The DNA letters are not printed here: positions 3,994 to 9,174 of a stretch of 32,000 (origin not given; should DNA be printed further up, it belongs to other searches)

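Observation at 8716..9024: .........-box C-terminal anchor combined with an N-terminal lipobox: a dual-anchored or processed giant protein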

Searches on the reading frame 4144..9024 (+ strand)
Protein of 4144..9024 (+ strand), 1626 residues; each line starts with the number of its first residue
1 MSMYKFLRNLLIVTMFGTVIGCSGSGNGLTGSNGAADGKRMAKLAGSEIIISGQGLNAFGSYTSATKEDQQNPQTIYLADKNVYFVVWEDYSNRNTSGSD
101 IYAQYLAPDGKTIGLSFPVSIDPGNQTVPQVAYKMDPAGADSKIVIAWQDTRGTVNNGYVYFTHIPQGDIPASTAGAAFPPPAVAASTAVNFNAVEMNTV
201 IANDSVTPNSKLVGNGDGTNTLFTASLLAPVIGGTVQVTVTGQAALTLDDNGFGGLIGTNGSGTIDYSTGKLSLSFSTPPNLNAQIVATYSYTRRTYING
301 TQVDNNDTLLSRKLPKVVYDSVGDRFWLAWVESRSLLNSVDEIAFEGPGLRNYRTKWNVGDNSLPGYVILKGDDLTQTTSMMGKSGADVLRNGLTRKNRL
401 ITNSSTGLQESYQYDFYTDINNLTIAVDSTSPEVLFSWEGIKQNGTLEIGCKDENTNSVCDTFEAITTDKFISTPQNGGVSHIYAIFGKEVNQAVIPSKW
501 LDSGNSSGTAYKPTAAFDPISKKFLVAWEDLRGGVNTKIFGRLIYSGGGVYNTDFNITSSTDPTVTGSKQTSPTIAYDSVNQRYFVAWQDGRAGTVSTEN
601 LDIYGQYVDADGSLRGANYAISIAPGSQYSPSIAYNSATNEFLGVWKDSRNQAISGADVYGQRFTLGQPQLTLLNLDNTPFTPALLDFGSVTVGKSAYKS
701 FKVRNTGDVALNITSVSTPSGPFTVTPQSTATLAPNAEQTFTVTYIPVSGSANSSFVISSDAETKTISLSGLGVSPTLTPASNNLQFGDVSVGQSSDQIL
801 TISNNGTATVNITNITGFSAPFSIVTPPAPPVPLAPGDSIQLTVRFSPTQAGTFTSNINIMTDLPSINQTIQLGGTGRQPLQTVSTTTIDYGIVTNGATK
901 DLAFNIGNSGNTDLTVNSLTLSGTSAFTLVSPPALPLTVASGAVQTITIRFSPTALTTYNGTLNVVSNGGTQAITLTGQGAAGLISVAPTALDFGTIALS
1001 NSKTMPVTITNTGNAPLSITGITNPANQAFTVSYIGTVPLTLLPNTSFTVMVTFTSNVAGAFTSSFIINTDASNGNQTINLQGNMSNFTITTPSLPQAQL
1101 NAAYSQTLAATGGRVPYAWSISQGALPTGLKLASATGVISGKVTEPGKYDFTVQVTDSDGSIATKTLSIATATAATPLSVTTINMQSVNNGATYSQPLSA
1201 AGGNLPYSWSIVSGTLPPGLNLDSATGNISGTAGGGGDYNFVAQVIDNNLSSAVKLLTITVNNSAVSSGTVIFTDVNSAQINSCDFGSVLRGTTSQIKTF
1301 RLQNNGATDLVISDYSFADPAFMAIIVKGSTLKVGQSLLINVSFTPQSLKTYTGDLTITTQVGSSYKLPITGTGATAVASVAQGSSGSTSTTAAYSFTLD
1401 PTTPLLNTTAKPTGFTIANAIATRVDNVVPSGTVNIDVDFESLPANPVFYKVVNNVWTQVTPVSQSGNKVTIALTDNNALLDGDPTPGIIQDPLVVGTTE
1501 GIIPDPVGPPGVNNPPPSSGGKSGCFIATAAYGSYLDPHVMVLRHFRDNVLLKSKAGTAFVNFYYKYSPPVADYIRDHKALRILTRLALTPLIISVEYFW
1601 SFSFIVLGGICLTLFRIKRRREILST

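Call 6: search_protein_families(library=pfam, proteins=[window:4144-9024:+], max_evalue=1)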
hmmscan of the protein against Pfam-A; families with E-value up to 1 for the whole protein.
window:4144-9024:+ (1626 aa): 27 families (the best 25 are shown)
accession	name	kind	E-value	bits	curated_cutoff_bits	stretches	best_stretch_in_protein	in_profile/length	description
PF22544.2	HYDIN_VesB_CFA65-like_Ig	-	1.5e-56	189.2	25.5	5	681-771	5-99/100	HYDIN/CFA65/VesB-like, Ig-like domain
PF22073.2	Cep192_D4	-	3e-45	153.4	35.5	5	782-877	8-111/112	Cep192 domain 4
PF07610.17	DUF1573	-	7.2e-41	138.6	26.1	5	987-1084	3-97/98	Protein of unknown function (DUF1573)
PF15780.11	ASH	-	3e-38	130.4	27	5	781-863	10-91/98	Abnormal spindle-like microcephaly-assoc'd, ASPM-SPD-2-Hydin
PF05345.18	He_PIG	-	3.3e-24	85.6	24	2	1089-1169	3-93/96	Putative Ig domain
PF12371.14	TMEM131_like_N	-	2.6e-21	76.1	28.8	3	681-754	3-78/84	Transmembrane protein 131-like N-terminal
PF22067.2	Cep192_D3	-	3.2e-19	69.3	27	4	690-751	12-73/99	Cep192 domain 3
PF24798.1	Ig-CFAP74_4th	-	6.8e-18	65.1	28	4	783-873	4-89/95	CFAP74 forth Ig-like domain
PF24507.1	Ig_CFAP65_4th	-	5.2e-17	62.4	27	5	802-877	4-76/76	CFAP65, fourth Ig-like domain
PF22066.2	Cep192_D8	-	5.5e-13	49.5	33.5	1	781-875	9-98/101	Cep192 domain 8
PF24291.1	Ig_CFAP65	-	9.5e-11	42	27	2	1320-1376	62-117/121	Cilia- and flagella-associated protein 65-like, Ig-like domain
PF22064.2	Cep192_D2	-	2.4e-09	38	27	1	780-811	9-40/154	Cep192 domain 2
PF21633.3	MOV-10_Ig-like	-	7.7e-08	32.9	27.4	2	999-1065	30-101/126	Helicase MOV-10, Ig-like domain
PF25249.1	Ig_CFAP65_7th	-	2.5e-07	31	28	2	1330-1380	55-105/120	CFAP65, seventh Ig-like domain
PF24771.2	Ig_CFAP74_1st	-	2.7e-07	31.3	29.2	1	784-864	7-88/97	CFAP74 first Ig-like domain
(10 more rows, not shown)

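Call 7: search_protein_families(library=ncbifam, proteins=[window:4144-9024:+], max_evalue=10)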
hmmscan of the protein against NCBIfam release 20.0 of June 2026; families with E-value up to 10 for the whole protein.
window:4144-9024:+ (1626 aa): 5 families
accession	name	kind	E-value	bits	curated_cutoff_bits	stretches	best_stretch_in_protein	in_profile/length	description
NF012200.0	choice_anch_D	domain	8.4e-52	174.2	45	5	766-863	2-104/108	choice-of-anchor D domain-containing protein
NF041770.1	CFI_box_CTERM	domain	4.1e-31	106.6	40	1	1525-1593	1-69/69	CFI-box-CTERM domain-containing protein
NF041425.1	OS_HP2_seleno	subfamily_domain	2.6e-11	43.7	100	2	687-744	7-62/98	OS_HP2 family (seleno)protein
NF041766.1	choice_anch_U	domain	4.5e-09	37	32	1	1421-1497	12-91/92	choice-of-anchor U domain-containing protein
TIGR03769.1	P_ac_wall_RPT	domain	0.33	11.5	30.9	1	1144-1166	10-34/41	TIGR03769 domain-containing protein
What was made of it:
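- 6184..8283 (+): Array of Ig-like domains: five choice-of-anchor D (ASH/HYDIN/DUF1573-type) domains plus two He_PIG domains. Pfam (call 6) and NCBIfam NF012200 (call 7).
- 8404..8634 (+): Choice-of-anchor U domain, aa 1421-1497. NF041766, 37 bits against a cutoff of 32 (call 7).
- On CFI-box-CTERM (NCBIfam NF041770): 106.6 bits against a cutoff of 40, E 4e-31, profile positions 1-69 on aa 1525-1593 (call 7).
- Checked: NCBIfam NF041770 CFI_box_CTERM matches aa 1525-1593 over the full profile (1-69/69) with E 4e-31 and 106.6 bits, against a cutoff of 40 (call 7).
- So are the adjacent choice-of-anchor domains (call 7). The full-length HMM match has E 4e-31 (call 7).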

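Call 14: find_encoding_contigs(protein=window:4144-9024:+, flank=10000, max_places=6)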
Protein window:4144-9024:+ (1626 aa): 1 contig read that carries it; 1 place shown.
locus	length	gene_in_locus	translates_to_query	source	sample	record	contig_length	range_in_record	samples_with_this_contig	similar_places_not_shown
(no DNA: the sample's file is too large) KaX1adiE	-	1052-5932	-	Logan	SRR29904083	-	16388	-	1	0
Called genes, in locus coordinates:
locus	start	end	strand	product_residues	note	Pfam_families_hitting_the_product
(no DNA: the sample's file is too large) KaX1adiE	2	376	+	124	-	?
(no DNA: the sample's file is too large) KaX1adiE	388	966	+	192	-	-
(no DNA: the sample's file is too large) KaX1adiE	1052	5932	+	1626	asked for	PF07610:DUF1573, PF15780:ASH, PF22073:Cep192_D4, PF22544:HYDIN_VesB_CFA65-like_Ig, PF07610:DUF1573, PF15780:ASH, PF22073:Cep192_D4, PF22544:HYDIN_VesB_CFA65-like_Ig, +23 more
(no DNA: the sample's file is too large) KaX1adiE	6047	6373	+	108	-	PF10411:DsbC_N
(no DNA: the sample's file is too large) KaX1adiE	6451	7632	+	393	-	PF01264:Chorismate_synt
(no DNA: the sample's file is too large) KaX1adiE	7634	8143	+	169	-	PF13238:AAA_18, PF01202:SKI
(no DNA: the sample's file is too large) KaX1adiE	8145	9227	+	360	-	PF00465:Fe-ADH, PF13685:Fe-ADH_2, PF01761:DHQ_synthase, PF24621:DHQS_C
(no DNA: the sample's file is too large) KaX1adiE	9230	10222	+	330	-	PF07719:TPR_2 (faint), PF13428:TPR_14 (faint), PF14559:TPR_19 (faint), PF00515:TPR_1 (faint), PF13174:TPR_6 (faint), PF13176:TPR_7 (faint), PF13181:TPR_8 (faint), PF13432:TPR_16 (weak), +1 more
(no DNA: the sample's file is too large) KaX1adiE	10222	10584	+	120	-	-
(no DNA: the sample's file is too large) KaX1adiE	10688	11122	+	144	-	PF01220:DHquinase_II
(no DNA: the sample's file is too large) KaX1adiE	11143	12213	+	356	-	PF01321:Creatinase_N, PF00557:Peptidase_M24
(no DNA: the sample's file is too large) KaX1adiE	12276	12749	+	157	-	PF00364:Biotin_lipoyl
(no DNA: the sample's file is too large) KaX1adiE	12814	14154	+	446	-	PF00289:Biotin_carb_N, PF02222:ATP-grasp, PF02786:CPSase_L_D2, PF07478:Dala_Dala_lig_C, PF02785:Biotin_carb_C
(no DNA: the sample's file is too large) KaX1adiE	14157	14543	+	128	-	PF01597:GCV_H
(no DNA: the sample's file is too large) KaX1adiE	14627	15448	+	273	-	PF02621:VitK2_biosynth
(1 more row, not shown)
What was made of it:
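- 4144..9024 (+): Gene for the 1626-aa giant lipoprotein with a C-terminal CFI-box-CTERM domain. The exact protein is also found on a 16-kb Logan contig with the same neighbours (call 14).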
